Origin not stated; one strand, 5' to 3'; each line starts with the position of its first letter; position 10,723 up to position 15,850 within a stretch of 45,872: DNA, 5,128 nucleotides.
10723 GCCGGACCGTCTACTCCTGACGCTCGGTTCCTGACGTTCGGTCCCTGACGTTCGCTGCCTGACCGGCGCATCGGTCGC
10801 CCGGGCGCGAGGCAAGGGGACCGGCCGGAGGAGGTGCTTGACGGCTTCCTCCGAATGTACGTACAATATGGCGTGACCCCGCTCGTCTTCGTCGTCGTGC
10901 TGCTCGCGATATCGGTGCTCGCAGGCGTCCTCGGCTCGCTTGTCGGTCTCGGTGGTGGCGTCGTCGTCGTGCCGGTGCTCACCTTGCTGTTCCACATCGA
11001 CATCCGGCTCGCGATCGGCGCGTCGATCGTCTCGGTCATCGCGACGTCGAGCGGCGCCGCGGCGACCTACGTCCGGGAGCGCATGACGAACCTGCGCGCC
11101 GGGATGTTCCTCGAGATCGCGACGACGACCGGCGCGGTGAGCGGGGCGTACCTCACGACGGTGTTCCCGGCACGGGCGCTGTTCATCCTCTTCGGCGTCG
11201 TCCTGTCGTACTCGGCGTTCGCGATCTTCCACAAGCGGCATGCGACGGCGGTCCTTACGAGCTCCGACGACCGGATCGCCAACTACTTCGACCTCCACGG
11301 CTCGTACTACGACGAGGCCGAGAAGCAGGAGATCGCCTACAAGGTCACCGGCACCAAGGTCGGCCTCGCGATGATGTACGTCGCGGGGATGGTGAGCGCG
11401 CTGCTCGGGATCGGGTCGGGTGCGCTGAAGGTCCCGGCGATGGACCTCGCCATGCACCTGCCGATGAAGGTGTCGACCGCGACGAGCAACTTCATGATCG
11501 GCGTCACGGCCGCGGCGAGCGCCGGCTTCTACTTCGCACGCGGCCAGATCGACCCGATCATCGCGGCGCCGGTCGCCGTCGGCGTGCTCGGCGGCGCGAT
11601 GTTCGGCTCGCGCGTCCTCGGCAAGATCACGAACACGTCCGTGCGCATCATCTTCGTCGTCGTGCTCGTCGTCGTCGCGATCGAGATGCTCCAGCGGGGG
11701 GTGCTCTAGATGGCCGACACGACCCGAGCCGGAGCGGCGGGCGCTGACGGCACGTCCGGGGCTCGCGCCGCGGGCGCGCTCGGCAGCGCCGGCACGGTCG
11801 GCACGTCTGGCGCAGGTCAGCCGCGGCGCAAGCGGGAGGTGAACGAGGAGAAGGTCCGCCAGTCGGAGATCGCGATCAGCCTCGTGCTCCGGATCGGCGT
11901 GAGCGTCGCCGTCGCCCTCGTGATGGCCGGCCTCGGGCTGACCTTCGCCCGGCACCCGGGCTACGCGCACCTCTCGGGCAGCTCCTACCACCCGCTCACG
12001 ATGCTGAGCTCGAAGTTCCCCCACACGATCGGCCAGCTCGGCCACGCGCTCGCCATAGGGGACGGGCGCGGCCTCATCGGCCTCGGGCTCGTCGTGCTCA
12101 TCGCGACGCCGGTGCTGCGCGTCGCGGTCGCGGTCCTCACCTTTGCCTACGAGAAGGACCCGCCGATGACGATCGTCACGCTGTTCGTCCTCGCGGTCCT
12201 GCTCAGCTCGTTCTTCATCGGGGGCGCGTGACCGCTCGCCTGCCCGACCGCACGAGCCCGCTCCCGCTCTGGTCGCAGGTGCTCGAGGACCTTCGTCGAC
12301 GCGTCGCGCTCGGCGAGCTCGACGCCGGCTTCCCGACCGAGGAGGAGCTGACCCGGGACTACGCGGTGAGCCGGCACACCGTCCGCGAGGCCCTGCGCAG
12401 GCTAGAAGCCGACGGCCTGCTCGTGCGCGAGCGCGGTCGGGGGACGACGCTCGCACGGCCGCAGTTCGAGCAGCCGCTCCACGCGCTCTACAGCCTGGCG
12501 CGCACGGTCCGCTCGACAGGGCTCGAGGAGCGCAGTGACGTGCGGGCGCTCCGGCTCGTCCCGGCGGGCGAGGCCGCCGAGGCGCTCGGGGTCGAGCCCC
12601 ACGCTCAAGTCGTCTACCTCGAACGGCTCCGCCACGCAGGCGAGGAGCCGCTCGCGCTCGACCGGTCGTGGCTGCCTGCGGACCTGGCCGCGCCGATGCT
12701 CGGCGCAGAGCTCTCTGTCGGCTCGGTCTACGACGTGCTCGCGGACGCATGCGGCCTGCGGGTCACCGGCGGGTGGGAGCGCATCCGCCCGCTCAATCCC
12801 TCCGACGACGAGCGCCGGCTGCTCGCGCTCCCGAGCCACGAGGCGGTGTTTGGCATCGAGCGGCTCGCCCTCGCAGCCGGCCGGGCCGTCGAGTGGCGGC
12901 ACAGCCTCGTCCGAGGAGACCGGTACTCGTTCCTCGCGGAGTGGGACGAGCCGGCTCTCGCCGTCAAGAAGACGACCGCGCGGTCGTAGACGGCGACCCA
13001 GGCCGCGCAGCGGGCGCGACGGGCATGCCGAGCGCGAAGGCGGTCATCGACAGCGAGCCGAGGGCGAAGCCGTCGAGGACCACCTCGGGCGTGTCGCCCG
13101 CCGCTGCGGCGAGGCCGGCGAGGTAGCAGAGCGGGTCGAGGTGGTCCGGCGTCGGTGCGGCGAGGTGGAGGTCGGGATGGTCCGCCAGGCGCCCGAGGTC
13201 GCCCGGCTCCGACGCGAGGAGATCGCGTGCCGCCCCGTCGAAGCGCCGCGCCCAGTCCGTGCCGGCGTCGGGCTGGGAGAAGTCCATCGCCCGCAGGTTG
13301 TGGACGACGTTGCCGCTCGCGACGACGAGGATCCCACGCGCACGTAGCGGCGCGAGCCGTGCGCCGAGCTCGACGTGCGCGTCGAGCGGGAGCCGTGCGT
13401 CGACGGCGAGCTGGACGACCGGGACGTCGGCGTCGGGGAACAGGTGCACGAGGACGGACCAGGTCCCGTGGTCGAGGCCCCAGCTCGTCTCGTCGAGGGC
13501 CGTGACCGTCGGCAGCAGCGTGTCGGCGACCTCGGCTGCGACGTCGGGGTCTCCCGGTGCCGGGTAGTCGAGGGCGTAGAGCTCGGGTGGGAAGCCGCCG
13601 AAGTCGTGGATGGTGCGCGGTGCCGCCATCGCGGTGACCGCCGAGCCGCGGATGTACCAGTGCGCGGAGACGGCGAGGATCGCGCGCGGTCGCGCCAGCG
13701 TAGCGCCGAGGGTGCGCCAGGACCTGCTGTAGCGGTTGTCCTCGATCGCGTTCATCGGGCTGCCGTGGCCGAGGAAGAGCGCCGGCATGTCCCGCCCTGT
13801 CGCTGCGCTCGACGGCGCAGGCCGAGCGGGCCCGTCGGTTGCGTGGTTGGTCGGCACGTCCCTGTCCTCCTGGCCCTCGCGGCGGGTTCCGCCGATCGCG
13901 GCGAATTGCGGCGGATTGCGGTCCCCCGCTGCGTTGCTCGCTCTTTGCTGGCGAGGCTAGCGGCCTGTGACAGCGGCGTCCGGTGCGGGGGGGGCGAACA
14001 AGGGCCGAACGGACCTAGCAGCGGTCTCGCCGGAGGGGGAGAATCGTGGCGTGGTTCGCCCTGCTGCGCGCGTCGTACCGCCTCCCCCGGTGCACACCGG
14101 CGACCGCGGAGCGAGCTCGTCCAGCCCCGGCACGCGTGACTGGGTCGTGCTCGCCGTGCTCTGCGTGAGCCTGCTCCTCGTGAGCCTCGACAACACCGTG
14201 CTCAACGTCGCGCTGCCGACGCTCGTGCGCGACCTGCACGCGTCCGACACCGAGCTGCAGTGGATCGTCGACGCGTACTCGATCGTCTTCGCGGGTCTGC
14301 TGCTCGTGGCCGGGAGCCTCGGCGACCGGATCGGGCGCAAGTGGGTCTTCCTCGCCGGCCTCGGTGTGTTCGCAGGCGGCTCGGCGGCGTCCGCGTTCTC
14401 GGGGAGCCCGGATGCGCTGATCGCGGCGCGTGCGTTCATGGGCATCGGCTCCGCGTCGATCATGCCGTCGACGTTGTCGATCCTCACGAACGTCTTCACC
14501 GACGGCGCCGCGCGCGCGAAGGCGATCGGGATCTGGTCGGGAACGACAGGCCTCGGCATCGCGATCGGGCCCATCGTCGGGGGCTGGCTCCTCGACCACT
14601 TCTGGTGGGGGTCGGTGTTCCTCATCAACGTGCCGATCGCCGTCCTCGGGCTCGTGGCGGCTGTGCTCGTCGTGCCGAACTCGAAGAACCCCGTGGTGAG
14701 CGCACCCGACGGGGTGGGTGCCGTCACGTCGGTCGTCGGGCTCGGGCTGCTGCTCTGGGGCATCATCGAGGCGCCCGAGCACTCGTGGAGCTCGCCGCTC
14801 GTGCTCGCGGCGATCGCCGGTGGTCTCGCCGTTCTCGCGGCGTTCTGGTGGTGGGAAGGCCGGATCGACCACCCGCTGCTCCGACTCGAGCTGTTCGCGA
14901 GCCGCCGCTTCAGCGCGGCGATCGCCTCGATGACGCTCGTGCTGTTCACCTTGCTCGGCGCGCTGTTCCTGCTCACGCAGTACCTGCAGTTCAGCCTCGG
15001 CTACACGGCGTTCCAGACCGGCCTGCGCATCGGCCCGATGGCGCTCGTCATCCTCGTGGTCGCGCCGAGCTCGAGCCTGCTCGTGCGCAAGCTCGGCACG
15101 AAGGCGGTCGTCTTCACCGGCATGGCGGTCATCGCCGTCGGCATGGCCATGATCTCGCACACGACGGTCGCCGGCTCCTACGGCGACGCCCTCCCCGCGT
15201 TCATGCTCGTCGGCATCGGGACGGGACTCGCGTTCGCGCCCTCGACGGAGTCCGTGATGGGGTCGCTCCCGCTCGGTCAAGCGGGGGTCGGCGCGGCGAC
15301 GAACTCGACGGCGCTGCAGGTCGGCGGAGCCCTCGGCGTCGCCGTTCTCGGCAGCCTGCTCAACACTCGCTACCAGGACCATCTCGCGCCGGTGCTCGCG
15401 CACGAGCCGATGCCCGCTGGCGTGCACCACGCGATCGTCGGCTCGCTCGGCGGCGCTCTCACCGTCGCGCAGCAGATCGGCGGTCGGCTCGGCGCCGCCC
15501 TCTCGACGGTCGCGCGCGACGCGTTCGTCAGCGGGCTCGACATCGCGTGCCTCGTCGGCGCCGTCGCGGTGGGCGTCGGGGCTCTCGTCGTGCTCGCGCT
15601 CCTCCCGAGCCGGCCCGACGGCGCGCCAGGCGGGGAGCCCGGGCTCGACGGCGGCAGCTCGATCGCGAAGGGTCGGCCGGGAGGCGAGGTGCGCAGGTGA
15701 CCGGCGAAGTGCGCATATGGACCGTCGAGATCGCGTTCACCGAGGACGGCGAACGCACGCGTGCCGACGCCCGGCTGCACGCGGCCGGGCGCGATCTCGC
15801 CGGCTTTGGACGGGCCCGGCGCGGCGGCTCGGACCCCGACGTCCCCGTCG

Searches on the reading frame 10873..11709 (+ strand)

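Call 10: search_protein_families(library=pfam, proteins=[window:10873-11709:+], max_evalue=0.001)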
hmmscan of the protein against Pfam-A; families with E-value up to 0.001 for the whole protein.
window:10873-11709:+ (278 aa): 1 family
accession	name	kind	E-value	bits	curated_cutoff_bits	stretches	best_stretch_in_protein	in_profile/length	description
PF01925.25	TauE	-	5.4e-49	167.4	32.6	1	10-272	1-237/237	Sulfite exporter TauE/SafE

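Call 48: search_protein_families(library=ncbifam, proteins=[window:10873-11709:+], max_evalue=0.001)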
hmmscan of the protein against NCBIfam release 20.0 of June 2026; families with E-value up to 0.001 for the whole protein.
window:10873-11709:+ (278 aa): 2 families
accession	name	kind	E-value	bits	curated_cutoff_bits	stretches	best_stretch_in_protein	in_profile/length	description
NF040961.1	MamO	equivalog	1.3e-05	23.8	800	1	7-273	370-648/648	magnetosome protein MamO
NF007909.0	PRK10621.1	equivalog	0.00028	20.3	383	0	6-105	11-108/266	hypothetical protein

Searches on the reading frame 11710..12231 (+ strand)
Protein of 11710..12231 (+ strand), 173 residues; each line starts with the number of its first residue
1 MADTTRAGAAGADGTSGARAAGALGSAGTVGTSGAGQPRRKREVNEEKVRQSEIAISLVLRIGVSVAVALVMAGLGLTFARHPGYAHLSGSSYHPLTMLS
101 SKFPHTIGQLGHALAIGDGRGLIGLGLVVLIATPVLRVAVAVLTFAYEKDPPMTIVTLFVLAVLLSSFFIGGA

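Call 10: search_protein_families(library=pfam, proteins=[window:11710-12231:+], max_evalue=0.001)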
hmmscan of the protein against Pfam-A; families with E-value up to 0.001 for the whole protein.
window:11710-12231:+ (173 aa): 1 family
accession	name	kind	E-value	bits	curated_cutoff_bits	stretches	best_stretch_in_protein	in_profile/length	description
PF07843.16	DUF1634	-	1.6e-22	80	27.5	1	56-169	1-102/102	Protein of unknown function (DUF1634)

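Call 48: search_protein_families(library=ncbifam, proteins=[window:11710-12231:+], max_evalue=0.001)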
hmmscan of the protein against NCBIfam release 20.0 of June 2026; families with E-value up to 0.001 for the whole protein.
window:11710-12231:+ (173 aa): 0 families

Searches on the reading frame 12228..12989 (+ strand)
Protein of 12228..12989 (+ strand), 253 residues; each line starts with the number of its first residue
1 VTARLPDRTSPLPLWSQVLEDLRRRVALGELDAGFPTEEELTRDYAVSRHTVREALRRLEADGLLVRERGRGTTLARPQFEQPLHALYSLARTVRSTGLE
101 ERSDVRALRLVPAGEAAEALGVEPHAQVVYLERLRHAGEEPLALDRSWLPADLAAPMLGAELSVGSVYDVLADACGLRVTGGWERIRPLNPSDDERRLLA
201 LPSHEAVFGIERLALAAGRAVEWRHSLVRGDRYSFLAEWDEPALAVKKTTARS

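Call 10: search_protein_families(library=pfam, proteins=[window:12228-12989:+], max_evalue=0.001)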
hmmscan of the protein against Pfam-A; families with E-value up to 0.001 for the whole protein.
window:12228-12989:+ (253 aa): 3 families
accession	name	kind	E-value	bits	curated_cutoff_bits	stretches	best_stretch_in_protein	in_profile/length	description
PF07702.18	UTRA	-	1.2e-30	106.6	23.8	1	98-233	3-140/141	UTRA domain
PF00392.27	GntR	-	9.5e-16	57.7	27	1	16-74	3-63/64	Bacterial regulatory proteins, gntR family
PF14502.12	HTH_41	-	0.00064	19.5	25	0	37-73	8-46/48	Helix-turn-helix domain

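Call 48: search_protein_families(library=ncbifam, proteins=[window:12228-12989:+], max_evalue=0.001)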
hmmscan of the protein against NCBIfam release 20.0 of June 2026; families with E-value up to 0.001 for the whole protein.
window:12228-12989:+ (253 aa): 24 families
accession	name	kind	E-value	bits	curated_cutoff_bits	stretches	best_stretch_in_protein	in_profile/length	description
TIGR02018.2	his_ut_repres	equivalog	1e-31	110.1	220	1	15-237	1-224/226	histidine utilization transcriptional repressor HutC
TIGR02325.1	C_P_lyase_phnF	equivalog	6.3e-29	101.2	156.8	1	8-238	3-237/238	phosphonate metabolism transcriptional regulator PhnF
NF008491.0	PRK11402.1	subfamily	4.2e-23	82.1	269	1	7-217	5-217/243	GntR family transcriptional regulator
TIGR02404.1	trehalos_R_Bsub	equivalog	3.5e-22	79.2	211.95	1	17-236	4-228/233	trehalose operon repressor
NF007292.0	PRK09764.1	equivalog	9.3e-22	77.4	281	1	12-235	4-230/240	GntR family transcriptional regulator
NF041547.1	GntR_LSA1692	equivalog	9.6e-18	64.6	275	1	15-235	3-226/233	GntR family transcriptional regulator, LSA1692 subfamily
NF052441.1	TransRegRv0792c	equivalog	1.5e-17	63.7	400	1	16-235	19-242/260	Rv0792c family HTH-type transcriptional regulator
NF011575.0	PRK14999.1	equivalog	1.4e-16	60.5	424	1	7-235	6-235/241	histidine utilization repressor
NF007486.0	PRK10079.1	equivalog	3.4e-16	59.7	363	1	20-235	23-237/241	phosphonate metabolism transcriptional regulator PhnF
TIGR03337.1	phnR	equivalog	7.5e-15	55.2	296.75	1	22-172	10-162/231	phosphonate utilization transcriptional regulator PhnR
NF007001.0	PRK09464.1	equivalog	8e-09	35.5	330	1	22-84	19-86/254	pyruvate dehydrogenase complex transcriptional repressor PdhR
NF007741.0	PRK10421.1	equivalog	1.9e-07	30.7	311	1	16-76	10-72/262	transcriptional regulator LldR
NF052282.1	PLP_TF_PdxR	equivalog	3.1e-07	29.8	320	1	13-78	1-68/448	MocR-like pyridoxine biosynthesis transcription factor PdxR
NF003011.0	PRK03837.1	subfamily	1.1e-06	28.5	260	1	15-108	15-110/241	transcriptional regulator NanR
NF052290.2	MocR_like_YczR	exception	1.1e-06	27.7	487.4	1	12-82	18-90/458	MocR-like transcription factor YczR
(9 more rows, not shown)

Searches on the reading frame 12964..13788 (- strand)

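Call 10: search_protein_families(library=pfam, proteins=[window:12964-13788:-], max_evalue=0.001)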
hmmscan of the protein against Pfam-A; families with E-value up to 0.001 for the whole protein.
window:12964-13788:- (274 aa): 1 family
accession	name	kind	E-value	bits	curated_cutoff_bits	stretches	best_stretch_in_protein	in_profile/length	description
PF02900.23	LigB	-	4.2e-20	72.4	26.3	1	22-237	32-252/269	Catalytic LigB subunit of aromatic ring-opening dioxygenase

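Call 48: search_protein_families(library=ncbifam, proteins=[window:12964-13788:-], max_evalue=0.001)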
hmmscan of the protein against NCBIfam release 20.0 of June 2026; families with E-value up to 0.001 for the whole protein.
window:12964-13788:- (274 aa): 1 family
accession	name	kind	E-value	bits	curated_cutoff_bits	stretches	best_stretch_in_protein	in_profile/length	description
NF007914.1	PRK10628.1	equivalog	7.2e-92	307.4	233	1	1-254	6-262/262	4,5-DOPA-extradiol-dioxygenase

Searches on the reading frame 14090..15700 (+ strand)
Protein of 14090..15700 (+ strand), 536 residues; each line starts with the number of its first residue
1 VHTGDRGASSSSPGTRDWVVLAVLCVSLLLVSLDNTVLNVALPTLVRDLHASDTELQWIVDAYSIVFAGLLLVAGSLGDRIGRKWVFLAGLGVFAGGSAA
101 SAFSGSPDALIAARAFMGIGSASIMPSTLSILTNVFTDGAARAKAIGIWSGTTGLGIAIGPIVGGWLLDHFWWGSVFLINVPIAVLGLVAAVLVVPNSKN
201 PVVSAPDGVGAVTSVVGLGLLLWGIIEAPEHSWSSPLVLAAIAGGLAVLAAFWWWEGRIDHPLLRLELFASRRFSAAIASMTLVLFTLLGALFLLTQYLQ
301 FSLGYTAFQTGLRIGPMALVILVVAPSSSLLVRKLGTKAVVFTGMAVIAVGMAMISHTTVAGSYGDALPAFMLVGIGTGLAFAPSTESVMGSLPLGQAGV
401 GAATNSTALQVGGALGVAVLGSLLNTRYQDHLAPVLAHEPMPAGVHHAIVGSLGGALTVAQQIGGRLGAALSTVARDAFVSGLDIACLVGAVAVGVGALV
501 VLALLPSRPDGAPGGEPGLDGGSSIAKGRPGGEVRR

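Call 10: search_protein_families(library=pfam, proteins=[window:14090-15700:+], max_evalue=0.001)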
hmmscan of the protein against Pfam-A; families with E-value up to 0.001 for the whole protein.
window:14090-15700:+ (536 aa): 2 families
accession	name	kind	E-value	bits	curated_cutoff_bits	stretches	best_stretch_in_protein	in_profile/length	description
PF07690.21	MFS_1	-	2.6e-53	181.6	33.4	1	24-416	1-346/347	Major Facilitator Superfamily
PF00083.30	Sugar_tr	-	2.2e-06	27.3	22.3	1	33-198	25-194/452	Sugar (and other) transporter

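Call 48: search_protein_families(library=ncbifam, proteins=[window:14090-15700:+], max_evalue=0.001)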
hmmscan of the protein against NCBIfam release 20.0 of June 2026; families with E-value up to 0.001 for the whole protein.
window:14090-15700:+ (536 aa): 46 families (the best 25 are shown)
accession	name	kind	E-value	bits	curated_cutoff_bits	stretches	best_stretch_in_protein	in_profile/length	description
NF033896.2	MFS_LfrA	equivalog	3.6e-87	293.1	825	1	9-502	10-499/504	efflux MFS transporter LfrA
NF011571.1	PRK14995.1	subfamily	1.7e-82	277.7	701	1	16-491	3-475/493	SmvA family efflux MFS transporter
NF012169.0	qepA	equivalog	4.6e-79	266.4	1075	1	13-512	15-509/511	fluoroquinolone efflux MFS transporter QepA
TIGR00711.1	efflux_EmrB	subfamily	3.3e-74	250.4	230.2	1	20-434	3-418/485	DHA2 family efflux MFS transporter permease subunit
NF000089.1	qac_MFS_AB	exception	1.2e-68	232.2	900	1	16-507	16-506/514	QacA/B family quaternary ammonium compound efflux MFS transporter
NF000025.1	MFS_efflux_tcmA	exception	9.8e-68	229.2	999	1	13-510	20-521/538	tetracenomycin C efflux MFS transporter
NF012180.1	tet_MFS_43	exception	6.1e-54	183.8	999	1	17-425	19-428/484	tetracycline efflux MFS transporter Tet(43)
NF000031.1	MFS_efflux_LmrA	exception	2.1e-46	158.6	850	1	9-423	21-436/484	lincomycin efflux MFS transporter Lmr(A)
NF000391.1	EmrB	exception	2e-40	138.9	925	1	22-433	14-427/501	multidrug efflux MFS transporter permease subunit EmrB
NF007799.0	PRK10504.1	subfamily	1.1e-35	123.5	426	1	21-433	12-422/471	multidrug transporter subunit MdtD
NF000060.1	MFS_efflux_LmrB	exception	1.5e-30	106.5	800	1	26-454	20-452/479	lincomycin efflux MFS transporter Lmr(B)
NF000218.1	FexA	exception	4.9e-26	91.4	900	1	19-429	21-434/475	chloramphenicol/florfenicol efflux MFS transporter FexA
NF040895.2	MFS_effux_SdrM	equivalog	4e-25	88.8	550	1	19-389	6-367/441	multidrug efflux MFS transporter SdrM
NF000095.1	tet_MFS_OtrB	exception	2.5e-21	75.8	999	1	21-436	28-449/563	oxytetracycline resistance efflux MFS transporter OtrB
TIGR00710.1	efflux_Bcr_CflA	subfamily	6.9e-21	75.1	200.9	1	22-199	8-184/385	Bcr/CflA family efflux MFS transporter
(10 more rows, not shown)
